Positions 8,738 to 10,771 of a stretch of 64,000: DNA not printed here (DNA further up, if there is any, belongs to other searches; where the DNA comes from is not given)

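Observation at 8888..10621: PrgI/VirB3-like membrane anchor fused to a cell-wall-spanning linker and beta-sandwich domain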

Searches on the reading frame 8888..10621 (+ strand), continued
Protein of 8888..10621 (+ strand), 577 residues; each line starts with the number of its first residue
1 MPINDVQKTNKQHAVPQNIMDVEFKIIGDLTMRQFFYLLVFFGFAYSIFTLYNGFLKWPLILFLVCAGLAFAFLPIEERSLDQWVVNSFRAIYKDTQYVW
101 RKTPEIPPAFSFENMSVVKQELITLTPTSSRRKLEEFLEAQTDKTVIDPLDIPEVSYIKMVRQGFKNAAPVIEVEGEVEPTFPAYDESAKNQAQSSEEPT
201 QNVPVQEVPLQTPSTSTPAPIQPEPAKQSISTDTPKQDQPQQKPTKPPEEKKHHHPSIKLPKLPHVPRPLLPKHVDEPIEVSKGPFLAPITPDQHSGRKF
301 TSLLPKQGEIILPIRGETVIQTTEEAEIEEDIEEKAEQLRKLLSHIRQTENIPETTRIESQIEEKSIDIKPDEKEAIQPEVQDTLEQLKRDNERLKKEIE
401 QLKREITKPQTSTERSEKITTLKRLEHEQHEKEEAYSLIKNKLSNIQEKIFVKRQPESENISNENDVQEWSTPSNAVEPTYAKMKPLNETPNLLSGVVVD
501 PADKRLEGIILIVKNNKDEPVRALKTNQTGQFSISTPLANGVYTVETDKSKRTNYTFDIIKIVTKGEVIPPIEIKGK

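Call 30: find_related_loci(query=A1, collection=genome_contigs, flank=7000)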
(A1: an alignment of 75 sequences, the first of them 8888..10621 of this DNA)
Query A1 (577 aa) in genome_contigs; peptide patterns used: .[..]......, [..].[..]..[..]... (x = any residue, [..] = any of these).
131 stretches matched a pattern; 110 encode a relative of the query (tblastn E <= 1e-3); the best 80 are kept; 80 distinct loci.
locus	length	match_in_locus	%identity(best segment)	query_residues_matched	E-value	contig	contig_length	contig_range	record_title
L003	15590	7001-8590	44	1-577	1e-141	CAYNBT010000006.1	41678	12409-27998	MAG TPA_asm: uncultured Candidatus Saccharibacteria bacterium isolate SRP342105_co1_255 genome assembly, contig: NODE_11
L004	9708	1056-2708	43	1-577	3e-136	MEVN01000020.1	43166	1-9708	MAG: candidate division WWE3 bacterium RIFCSPLOWO2_12_FULL_36_10 rifcsplowo2_12_scaffold_2603, whole genome shotgun sequ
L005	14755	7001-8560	42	1-577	1e-128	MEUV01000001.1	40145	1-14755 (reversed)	MAG: candidate division WWE3 bacterium RBG_19FT_COMBO_34_6 rbg_19ft_combo_scaffold_1016, whole genome shotgun sequence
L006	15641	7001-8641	40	1-577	6e-129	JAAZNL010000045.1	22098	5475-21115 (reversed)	MAG: candidate division WWE3 bacterium isolate AS27yjCOA_165 115233_AS27, whole genome shotgun sequence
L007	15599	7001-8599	42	1-577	1e-127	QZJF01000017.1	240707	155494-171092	MAG: candidate division WWE3 bacterium isolate SURF_46 Ga0104751_1000015, whole genome shotgun sequence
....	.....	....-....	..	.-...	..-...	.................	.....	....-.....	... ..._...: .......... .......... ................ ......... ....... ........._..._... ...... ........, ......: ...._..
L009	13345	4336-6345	36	1-577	7e-122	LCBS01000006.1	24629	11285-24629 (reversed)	MAG: candidate division WWE3 bacterium GW2011_GWB1_41_6 UU72_C0006, whole genome shotgun sequence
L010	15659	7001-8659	40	1-577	8e-122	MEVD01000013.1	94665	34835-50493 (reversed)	MAG: candidate division WWE3 bacterium RIFCSPHIGHO2_02_FULL_38_14 rifcsphigho2_02_scaffold_237, whole genome shotgun seq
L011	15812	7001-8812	41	1-577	2e-121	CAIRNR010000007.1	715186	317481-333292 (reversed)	uncultured candidate division WWE3 bacterium isolate AM-2014_bin-1800 genome assembly, contig: bin-1800:7/8, whole genom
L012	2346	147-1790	40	3-577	3e-128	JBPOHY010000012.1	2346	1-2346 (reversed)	MAG: candidate division WWE3 bacterium isolate MAG_425 c_000000405634, whole genome shotgun sequence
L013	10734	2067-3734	41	1-577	6e-121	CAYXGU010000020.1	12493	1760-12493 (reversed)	MAG TPA_asm: uncultured Candidatus Saccharibacteria bacterium isolate SRP329715_co1_64 genome assembly, contig: NODE_767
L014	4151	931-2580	42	1-577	1e-122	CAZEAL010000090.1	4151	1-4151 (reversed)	MAG TPA_asm: uncultured Candidatus Saccharibacteria bacterium isolate binchicken_co169_150 genome assembly, contig: k99_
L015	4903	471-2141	40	1-577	1e-120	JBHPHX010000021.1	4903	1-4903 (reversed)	Patescibacteria group bacterium isolate SAG AM-312-C07 AM-312-C07_NODE_21, whole genome shotgun sequence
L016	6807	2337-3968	40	1-577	1e-118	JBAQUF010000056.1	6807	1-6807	MAG: Patescibacteria group bacterium isolate MFD12006_ilm_asm_bin4 k127_89491, whole genome shotgun sequence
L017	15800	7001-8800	38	1-577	3e-117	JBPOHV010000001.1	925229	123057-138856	MAG: candidate division WWE3 bacterium isolate MAG_289 c_000000385610, whole genome shotgun sequence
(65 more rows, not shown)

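Call 65: list_cluster_members(proteins=[P0001, P0233, P0234])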
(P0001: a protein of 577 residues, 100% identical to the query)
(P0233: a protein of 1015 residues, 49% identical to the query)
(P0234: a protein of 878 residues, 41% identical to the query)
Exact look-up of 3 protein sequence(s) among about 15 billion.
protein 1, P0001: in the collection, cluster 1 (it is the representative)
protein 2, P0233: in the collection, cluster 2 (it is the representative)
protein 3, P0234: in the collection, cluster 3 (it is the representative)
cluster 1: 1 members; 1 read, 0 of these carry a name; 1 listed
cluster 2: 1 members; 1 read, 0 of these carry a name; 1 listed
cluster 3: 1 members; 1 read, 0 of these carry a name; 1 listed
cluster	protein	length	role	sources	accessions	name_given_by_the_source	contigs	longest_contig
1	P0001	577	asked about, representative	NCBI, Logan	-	-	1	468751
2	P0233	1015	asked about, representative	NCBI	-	-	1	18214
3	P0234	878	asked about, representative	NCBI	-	-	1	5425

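Call 73: fold_search(model_id=the predicted structure, library=pdb)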
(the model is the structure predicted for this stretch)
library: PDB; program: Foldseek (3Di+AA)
matches with E <= 10: 396; with E <= 0.001: 19
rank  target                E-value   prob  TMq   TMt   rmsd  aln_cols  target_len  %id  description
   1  8bdw_H                6.5e-05  1.00  0.13  0.68   3.2        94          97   15  Crystal structure of CnaB2 domain from Lactobacillus plantarum (released 2023-02-22)
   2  4v4c_B                6.9e-05  1.00  0.13  0.27   1.9        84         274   24  Crystal Structure of Pyrogallol-Phloroglucinol Transhydroxylase from Pelobacter acidigallici (released 2014-07-09)
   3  9c7u_B                7.4e-05  1.00  0.13  0.34   4.0        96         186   17  Structure of the human truncated BOS complex in GDN (released 2024-08-21)
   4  3is1                  1.8e-04  1.00  0.12  0.18   4.8        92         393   21  Crystal structure of functional region of UafA from Staphylococcus saprophyticus in C2 form at 2.45 angstrom resolution (released 2010-09-08)
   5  8bdw_A                1.8e-04  1.00  0.13  0.63   3.8        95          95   14  Crystal structure of CnaB2 domain from Lactobacillus plantarum (released 2023-02-22)
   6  3is0                  2.1e-04  1.00  0.13  0.19   2.9        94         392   19  Crystal structure of functional region of UafA from Staphylococcus saprophyticus in the presence of cholesterol (released 2010-09-08)
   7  3irz                  3.4e-04  1.00  0.12  0.18   3.7       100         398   16  Crystal structure of functional region of UafA from Staphylococcus saprophyticus in P212121 form (released 2010-09-08)
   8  5aq0_A                3.4e-04  1.00  0.11  0.61   3.8        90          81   13  The structure of the Transthyretin-like domain of the first catalytic domain of the HUMAN Carboxypeptidase D (released 2016-09-28)
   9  3mn8_B                3.6e-04  1.00  0.12  0.18   3.2        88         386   12  Structure of Drosophila melanogaster carboxypeptidase D isoform 1B short (released 2010-07-28)
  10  3kpt_B                3.8e-04  1.00  0.14  0.22   6.3       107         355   15  Crystal structure of BcpA, the major pilin subunit of Bacillus cereus (released 2009-11-24)
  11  6fwv_A                4.1e-04  1.00  0.13  0.15   2.8        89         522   20  The Bacillus anthracis TIE protein (released 2018-08-08)
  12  3irp                  4.1e-04  1.00  0.12  0.17   7.2       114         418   15  Crystal structure of functional region of UafA from Staphylococcus saprophyticus at 1.50 angstrom resolution (released 2010-09-08)
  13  3mn8_D                4.3e-04  1.00  0.12  0.18   3.2        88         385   12  Structure of Drosophila melanogaster carboxypeptidase D isoform 1B short (released 2010-07-28)
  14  3rkp_B                4.6e-04  1.00  0.14  0.22   3.0       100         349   16  Crystal structure of BcpA*(D312A), the major pilin subunit of Bacillus cereus (released 2012-05-30)
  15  3mn8_C                4.6e-04  1.00  0.12  0.18   3.2        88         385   12  Structure of Drosophila melanogaster carboxypeptidase D isoform 1B short (released 2010-07-28)
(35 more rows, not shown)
